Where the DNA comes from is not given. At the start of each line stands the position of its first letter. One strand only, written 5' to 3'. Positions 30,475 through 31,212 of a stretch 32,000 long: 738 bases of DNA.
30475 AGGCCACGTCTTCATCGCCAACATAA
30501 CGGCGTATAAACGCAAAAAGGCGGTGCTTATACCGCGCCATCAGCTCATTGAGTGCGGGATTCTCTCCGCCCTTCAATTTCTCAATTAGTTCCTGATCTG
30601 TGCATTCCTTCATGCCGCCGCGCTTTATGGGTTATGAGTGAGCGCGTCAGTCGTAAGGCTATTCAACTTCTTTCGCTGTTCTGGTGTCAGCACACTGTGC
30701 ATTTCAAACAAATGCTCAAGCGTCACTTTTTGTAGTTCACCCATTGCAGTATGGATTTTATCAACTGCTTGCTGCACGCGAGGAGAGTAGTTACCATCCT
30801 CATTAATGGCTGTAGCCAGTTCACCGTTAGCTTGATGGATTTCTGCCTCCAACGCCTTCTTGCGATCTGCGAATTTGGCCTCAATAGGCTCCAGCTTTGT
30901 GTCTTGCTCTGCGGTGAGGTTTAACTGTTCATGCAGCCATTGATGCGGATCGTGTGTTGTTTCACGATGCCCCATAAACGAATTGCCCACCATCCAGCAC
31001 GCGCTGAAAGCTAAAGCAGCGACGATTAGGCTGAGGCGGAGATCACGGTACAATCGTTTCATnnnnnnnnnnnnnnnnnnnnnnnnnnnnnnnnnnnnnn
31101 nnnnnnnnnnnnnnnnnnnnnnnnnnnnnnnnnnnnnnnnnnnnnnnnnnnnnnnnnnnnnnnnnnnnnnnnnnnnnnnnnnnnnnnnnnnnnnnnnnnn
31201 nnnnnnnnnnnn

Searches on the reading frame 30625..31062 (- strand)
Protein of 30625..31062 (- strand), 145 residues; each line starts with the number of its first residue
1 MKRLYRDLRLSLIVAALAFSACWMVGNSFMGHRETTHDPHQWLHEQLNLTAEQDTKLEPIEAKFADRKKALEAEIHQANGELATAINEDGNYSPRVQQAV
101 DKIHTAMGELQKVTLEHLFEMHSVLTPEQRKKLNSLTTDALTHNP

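Call 34: search_protein_families(library=ncbifam, proteins=[window:30625-31062:-], max_evalue=0.001)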
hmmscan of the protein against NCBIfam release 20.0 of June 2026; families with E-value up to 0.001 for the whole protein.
window:30625-31062:- (145 aa): 2 families
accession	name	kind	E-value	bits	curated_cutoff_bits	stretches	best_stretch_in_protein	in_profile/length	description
NF007769.1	PRK10455.1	equivalog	3.1e-08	34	174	1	28-135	38-142/160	ATP-independent periplasmic protein-refolding chaperone Spy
NF009391.0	PRK12750.1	equivalog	0.00027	20.9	148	0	15-139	22-151/170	CpxP family protein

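Call 48: search_protein_families(library=pfam, proteins=[window:30625-31062:-], max_evalue=0.001)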
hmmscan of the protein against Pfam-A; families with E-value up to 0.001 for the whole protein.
window:30625-31062:- (145 aa): 2 families
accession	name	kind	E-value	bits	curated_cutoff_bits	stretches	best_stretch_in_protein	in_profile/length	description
PF13801.11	Metal_resist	-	7.8e-21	75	29.2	1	10-131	1-124/125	Heavy-metal resistance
PF07813.17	LTXXQ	-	1.5e-08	35.7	24.3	1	38-136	4-99/100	LTXXQ motif family protein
